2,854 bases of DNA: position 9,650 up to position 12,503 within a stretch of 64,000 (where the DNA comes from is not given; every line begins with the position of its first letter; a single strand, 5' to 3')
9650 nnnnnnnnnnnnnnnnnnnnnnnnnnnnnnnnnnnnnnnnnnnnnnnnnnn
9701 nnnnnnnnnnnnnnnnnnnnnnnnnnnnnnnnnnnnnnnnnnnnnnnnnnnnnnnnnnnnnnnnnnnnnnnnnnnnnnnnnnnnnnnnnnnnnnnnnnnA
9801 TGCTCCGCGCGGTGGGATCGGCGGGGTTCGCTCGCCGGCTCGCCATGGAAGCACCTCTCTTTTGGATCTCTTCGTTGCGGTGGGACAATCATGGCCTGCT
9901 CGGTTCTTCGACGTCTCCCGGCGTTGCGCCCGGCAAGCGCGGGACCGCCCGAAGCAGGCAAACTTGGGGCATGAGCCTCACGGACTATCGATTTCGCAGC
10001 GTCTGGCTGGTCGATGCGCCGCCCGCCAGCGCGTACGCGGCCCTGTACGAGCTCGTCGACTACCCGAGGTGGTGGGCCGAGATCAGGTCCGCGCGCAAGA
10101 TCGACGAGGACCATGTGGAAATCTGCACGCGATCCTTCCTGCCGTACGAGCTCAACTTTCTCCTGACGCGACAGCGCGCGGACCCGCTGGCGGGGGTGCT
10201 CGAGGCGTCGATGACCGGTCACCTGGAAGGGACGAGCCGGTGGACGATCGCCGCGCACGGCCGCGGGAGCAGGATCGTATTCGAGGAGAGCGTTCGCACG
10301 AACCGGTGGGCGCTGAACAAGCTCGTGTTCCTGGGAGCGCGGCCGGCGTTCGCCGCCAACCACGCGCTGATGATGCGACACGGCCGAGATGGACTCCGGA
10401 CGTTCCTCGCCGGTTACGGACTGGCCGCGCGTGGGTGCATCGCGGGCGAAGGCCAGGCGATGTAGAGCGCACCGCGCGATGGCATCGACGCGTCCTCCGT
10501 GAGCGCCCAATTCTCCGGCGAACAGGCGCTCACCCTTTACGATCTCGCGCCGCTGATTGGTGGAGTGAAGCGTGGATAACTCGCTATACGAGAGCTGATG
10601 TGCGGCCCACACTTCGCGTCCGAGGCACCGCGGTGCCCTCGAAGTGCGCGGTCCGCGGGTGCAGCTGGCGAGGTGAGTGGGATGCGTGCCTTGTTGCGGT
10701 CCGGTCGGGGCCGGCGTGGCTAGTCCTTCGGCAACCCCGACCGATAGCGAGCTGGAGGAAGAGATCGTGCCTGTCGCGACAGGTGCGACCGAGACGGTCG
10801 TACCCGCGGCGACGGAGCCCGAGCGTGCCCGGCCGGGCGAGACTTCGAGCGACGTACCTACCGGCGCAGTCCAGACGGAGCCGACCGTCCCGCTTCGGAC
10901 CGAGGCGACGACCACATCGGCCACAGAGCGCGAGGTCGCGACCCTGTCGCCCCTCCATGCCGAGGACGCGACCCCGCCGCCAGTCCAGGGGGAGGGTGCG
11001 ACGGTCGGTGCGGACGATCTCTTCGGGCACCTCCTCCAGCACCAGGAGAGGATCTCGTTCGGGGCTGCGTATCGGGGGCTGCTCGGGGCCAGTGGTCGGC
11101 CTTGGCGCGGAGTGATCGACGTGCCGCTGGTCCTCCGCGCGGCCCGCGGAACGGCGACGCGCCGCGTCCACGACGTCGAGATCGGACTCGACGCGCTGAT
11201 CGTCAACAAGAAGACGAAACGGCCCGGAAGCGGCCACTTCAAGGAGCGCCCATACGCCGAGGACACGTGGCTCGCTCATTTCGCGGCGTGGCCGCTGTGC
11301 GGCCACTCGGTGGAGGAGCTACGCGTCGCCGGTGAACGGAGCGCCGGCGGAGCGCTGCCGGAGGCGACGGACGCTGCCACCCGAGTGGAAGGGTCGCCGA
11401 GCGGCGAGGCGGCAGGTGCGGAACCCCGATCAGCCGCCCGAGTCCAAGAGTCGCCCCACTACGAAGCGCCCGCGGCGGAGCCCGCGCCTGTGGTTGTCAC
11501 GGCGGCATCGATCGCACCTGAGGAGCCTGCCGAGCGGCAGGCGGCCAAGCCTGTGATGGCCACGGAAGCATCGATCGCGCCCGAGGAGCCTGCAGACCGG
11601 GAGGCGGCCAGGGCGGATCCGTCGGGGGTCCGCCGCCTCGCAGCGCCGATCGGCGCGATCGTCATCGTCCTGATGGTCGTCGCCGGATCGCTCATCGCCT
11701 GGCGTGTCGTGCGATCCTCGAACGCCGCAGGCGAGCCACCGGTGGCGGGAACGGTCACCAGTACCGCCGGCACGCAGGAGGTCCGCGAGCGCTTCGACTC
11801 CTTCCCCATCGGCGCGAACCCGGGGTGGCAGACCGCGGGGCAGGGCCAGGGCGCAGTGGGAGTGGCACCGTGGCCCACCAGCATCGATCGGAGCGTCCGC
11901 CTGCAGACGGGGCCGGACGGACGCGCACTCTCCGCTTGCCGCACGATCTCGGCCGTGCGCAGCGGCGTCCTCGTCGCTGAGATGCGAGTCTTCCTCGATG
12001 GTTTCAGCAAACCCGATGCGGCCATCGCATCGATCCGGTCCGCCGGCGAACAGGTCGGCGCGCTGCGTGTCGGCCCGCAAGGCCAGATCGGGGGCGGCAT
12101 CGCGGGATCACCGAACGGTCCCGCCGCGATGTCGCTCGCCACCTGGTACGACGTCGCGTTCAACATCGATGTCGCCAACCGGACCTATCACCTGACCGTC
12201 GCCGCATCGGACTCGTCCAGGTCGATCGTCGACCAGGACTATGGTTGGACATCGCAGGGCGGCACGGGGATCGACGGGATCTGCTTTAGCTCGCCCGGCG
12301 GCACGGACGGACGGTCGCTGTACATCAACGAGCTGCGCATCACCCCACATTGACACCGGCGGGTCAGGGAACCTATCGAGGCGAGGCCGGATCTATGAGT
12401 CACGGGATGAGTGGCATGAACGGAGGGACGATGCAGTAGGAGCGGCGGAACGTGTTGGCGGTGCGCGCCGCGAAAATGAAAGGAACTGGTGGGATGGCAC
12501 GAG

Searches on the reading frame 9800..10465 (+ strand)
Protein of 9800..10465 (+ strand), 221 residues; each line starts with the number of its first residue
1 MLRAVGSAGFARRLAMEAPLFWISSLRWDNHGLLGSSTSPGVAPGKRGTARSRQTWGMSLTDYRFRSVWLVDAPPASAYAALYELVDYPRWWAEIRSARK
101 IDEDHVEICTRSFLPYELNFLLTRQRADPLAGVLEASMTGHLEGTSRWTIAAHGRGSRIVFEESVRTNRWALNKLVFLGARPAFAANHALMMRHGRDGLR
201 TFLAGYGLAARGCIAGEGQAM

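Call 4: search_protein_families(library=pfam, proteins=[window:9800-10465:+], max_evalue=0.01)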
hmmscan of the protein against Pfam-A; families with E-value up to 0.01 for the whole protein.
window:9800-10465:+ (221 aa): 2 families
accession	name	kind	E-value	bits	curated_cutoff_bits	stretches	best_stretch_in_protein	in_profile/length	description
PF03364.25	Polyketide_cyc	-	0.00026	21.7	23.4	1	71-167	1-99/126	Polyketide cyclase / dehydrase and lipid transport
PF10604.15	Polyketide_cyc2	-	0.00069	20.4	27.4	1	68-171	7-117/142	Polyketide cyclase / dehydrase and lipid transport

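Call 5: search_protein_families(library=ncbifam, proteins=[window:9800-10465:+], max_evalue=0.01)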
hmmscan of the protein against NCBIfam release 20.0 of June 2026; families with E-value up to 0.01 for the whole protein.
window:9800-10465:+ (221 aa): 0 families

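Call 6: search_protein_families(library=padloc, proteins=[window:9800-10465:+], max_evalue=0.01)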
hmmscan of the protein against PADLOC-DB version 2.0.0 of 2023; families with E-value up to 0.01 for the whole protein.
window:9800-10465:+ (221 aa): 0 families

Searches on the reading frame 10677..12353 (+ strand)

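Call 4: search_protein_families(library=pfam, proteins=[window:10677-12353:+], max_evalue=0.01)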
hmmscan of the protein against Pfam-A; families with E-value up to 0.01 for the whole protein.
window:10677-12353:+ (558 aa): 1 family
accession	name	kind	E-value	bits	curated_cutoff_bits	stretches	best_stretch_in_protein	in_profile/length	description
PF10907.13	DUF2749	-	0.0096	16.4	25.5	0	328-374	9-54/72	Protein of unknown function (DUF2749)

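Call 5: search_protein_families(library=ncbifam, proteins=[window:10677-12353:+], max_evalue=0.01)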
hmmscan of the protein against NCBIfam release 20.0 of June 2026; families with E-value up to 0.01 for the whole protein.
window:10677-12353:+ (558 aa): 0 families

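Call 6: search_protein_families(library=padloc, proteins=[window:10677-12353:+], max_evalue=0.01)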
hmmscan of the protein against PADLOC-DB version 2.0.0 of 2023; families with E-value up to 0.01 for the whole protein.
window:10677-12353:+ (558 aa): 0 families

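Call 63: search_protein_families(library=phrogs, proteins=[window:10677-12353:+], max_evalue=0.001)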
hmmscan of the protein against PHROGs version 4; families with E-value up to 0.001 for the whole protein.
window:10677-12353:+ (558 aa): 0 families
